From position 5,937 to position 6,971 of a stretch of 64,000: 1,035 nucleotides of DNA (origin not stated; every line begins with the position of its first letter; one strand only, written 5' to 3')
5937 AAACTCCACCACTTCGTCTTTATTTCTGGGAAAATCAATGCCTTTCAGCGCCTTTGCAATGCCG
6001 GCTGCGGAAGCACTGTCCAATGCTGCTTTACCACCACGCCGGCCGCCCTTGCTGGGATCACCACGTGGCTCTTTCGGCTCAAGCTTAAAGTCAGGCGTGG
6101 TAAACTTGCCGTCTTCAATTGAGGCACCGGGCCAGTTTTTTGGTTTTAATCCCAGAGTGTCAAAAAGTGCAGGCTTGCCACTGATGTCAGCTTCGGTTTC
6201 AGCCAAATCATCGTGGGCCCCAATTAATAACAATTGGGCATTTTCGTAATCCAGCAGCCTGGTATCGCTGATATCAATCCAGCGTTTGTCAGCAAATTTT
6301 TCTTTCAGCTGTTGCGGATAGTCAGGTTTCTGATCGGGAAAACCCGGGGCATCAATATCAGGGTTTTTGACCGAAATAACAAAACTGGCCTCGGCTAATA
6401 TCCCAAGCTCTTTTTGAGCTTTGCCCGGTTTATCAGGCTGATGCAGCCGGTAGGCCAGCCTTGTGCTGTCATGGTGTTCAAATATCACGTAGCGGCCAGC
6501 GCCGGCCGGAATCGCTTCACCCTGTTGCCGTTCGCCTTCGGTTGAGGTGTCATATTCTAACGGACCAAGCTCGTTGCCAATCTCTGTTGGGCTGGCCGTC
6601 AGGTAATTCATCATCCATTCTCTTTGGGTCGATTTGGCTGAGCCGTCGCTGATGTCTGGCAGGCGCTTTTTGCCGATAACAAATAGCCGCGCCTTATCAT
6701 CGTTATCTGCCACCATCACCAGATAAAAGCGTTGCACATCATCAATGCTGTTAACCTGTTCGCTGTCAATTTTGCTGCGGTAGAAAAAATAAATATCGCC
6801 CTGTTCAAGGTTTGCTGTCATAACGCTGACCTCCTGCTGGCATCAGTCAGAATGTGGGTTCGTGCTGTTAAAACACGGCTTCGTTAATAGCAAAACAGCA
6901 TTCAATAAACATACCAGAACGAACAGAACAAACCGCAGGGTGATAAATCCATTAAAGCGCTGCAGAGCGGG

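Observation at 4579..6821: Candidate undescribed three-gene module: DUF2795/KGG-like proteins, a C2H2 zinc finger and an HhH-GPD protein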

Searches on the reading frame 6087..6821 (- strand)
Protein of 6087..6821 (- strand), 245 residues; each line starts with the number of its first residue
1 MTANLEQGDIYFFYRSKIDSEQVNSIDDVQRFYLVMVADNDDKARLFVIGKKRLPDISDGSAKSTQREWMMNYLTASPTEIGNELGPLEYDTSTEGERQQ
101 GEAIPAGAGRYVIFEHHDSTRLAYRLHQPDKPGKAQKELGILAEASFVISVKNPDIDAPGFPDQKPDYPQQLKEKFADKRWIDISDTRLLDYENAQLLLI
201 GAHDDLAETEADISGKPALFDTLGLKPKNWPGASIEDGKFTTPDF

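Call 39: search_protein_families(library=pfam, proteins=[window:6087-6821:-], max_evalue=10)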
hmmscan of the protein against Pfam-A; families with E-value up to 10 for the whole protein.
seq(245 aa): 1 family
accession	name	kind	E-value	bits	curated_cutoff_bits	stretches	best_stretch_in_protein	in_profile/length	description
PF11303.13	DUF3105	-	0.084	13.4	25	1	4-42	44-85/130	Protein of unknown function (DUF3105)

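Call 55: search_solved_structures(query=A3, max_evalue=10, show_alignments=2)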
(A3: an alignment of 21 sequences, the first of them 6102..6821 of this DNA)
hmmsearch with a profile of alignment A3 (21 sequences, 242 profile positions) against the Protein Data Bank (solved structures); distinct sequences matched with E-value up to 10: 1.
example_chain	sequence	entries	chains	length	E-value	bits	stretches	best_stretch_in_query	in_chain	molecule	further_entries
9spj_j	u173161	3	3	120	0.12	14.8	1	26-67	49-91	60S ribosomal protein L35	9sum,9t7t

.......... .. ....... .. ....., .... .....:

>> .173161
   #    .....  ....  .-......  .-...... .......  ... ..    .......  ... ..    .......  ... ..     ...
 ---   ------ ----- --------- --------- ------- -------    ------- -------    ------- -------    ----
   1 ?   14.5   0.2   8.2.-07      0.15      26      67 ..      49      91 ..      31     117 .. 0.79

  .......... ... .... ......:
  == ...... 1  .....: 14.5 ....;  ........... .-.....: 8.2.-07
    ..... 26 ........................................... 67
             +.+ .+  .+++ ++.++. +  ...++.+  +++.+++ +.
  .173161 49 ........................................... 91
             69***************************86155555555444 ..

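Call 64: search_protein_representatives(alignment_id=A3)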
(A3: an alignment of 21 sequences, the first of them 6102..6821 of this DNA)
Query: 21 sequences, 242 profile positions. Proteins with E-value up to 0.001 (for the whole library): 2247; up to 1e-10: 1384; up to 1e-30: 573. The best 150 are listed.
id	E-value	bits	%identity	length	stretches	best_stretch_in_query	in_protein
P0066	1.4e-97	342.1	-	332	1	2-241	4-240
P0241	2.3e-96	338.0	-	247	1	2-242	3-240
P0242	1.1e-91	322.8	-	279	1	2-240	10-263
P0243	1.3e-85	302.9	-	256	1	2-242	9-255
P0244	3.9e-85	301.3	-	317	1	2-242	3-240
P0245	9.0e-79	280.4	-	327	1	2-242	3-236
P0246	2.3e-78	279.1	-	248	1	2-241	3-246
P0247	7.2e-78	277.5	-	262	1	2-240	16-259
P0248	2.3e-77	275.8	-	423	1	2-242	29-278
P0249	2.8e-77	275.5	-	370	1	3-241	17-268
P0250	8.9e-77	273.9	-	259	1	2-242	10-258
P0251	1.7e-75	269.7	-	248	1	3-242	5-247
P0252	3.3e-74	265.5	-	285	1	2-242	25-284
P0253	3.5e-74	265.4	-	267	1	5-242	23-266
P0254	6.1e-73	261.3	-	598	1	2-239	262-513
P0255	1.8e-72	259.8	-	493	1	3-242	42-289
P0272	1.7e-67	243.5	-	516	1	2-242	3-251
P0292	2.7e-64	233.1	-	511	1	4-215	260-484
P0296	3.7e-63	229.3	-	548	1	2-238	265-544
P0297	7.9e-63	228.2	-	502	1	3-242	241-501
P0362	4.4e-55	202.9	-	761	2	43-231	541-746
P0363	5.5e-55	202.6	-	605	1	2-242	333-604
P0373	1.5e-54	201.2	-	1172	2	94-237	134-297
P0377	3.5e-54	200.0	-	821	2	38-224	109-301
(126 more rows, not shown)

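Call 65: search_protein_families(library=pfam, proteins=[P0254, P0296, P0297, P0292, P0363, P0362, P0377, P0373, P0255, P0272], max_evalue=0.01)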
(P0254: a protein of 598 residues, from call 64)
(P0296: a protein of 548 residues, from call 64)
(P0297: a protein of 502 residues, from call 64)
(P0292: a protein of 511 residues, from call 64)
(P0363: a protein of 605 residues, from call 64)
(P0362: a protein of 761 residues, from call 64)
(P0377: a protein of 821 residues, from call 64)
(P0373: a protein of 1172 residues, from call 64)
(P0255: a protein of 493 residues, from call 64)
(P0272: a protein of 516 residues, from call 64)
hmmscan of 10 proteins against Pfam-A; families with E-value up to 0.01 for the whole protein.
P0254 (598 aa): 0 families

P0296 (548 aa): 0 families

P0297 (502 aa): 0 families

P0292 (511 aa): 0 families

P0363 (605 aa): 0 families

P0362 (761 aa): 0 families

P0377 (821 aa): 1 family
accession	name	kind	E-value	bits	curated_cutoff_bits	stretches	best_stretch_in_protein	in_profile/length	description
PF06722.18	EryCIII-like_C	-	3.5e-05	24.2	31.7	1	711-763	50-102/145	Erythromycin biosynthesis protein CIII-like, C-terminal domain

P0373 (1172 aa): 4 families
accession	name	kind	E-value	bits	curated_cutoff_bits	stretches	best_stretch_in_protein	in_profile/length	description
PF00022.25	Actin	-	1.8e-40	139.2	27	1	770-1113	3-352/410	Actin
PF06723.19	MreB_Mbl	-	3.5e-11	43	27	1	829-983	40-191/327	MreB/Mbl protein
PF06722.18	EryCIII-like_C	-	1.9e-06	28.3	31.7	1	663-712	46-95/145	Erythromycin biosynthesis protein CIII-like, C-terminal domain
PF00201.24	UDPGT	-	1.5e-05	24.4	19.5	1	538-731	228-407/499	UDP-glucoronosyl and UDP-glucosyl transferase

P0255 (493 aa): 1 family
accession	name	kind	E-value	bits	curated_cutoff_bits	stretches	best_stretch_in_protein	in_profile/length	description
PF11387.14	DUF2795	-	4.7e-26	90.9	25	2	425-479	1-54/54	Protein of unknown function (DUF2795)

P0272 (516 aa): 4 families
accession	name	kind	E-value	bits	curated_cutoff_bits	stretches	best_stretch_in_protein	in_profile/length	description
PF11387.14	DUF2795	-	6.3e-41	138.5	25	3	283-334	2-53/54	Protein of unknown function (DUF2795)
PF00096.32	zf-C2H2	-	0.00071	20.3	25.2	1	345-368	1-23/23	Zinc finger, C2H2 type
PF13894.12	zf-C2H2_4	-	0.00095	20.1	27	1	345-368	1-24/24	C2H2-type zinc finger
PF05605.18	zf-Di19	-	0.0066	17.1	27.5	0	344-372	2-29/54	Drought induced 19 protein (Di19), zinc-binding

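Call 84: find_homologous_proteins(query=P0297, region=240-502)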
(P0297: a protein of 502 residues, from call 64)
Query P0297, residues 240-502 (263 aa): 49 proteins with E <= 0.001 among 1743 candidates.
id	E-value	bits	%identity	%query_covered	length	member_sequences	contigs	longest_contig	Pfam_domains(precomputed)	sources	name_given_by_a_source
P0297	1.5e-172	590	100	100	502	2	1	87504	-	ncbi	ncbi:BTB domain transcription factor [Balamuthia mandrillaris]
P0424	2.5e-58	216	44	96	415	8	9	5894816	-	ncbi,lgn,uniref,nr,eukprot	ncbi:uncharacterized protein OCT59_024521 [Rhizophagus irregularis]|uniref:Uncharacterized protein n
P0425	5.3e-57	211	43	96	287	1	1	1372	-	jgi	-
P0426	1.7e-56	210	42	96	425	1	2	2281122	-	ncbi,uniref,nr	ncbi:hypothetical protein RclHR1_04890002 [Rhizophagus clarus]|uniref:BTB domain transcription facto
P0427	4.7e-56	208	42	96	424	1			-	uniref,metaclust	uniref:Uncharacterized protein n=1 Tax=Anthurium amnicola TaxID=1678845 RepID=A0A1D1YGL8_9ARAE|metac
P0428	1.1e-55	207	42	96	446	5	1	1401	-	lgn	-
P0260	1.1e-55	207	44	99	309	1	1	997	-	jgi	-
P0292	4.9e-55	205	44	92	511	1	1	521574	-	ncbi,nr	ncbi:hypothetical protein SpCBS45565_g01026 [Spizellomyces sp. 'palustris']|nr:hypothetical protein 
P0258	9.3e-55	204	42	99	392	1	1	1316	-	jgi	-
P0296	4.9e-54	202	39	96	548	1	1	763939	-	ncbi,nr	ncbi:hypothetical protein G9A89_023579 [Geosiphon pyriformis]|nr:hypothetical protein G9A89_023579 [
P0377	8.4e-53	198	45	79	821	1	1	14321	-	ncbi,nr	ncbi:hypothetical protein HDU76_013309 [Blyttiomyces sp. JEL0837]|nr:hypothetical protein HDU76_0133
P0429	8.1e-48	181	45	80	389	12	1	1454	-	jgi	-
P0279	5.0e-47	179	41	99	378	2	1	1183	-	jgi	-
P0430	9.4e-44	168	39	99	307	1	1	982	-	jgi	-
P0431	2.0e-42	164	40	99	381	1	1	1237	-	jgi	-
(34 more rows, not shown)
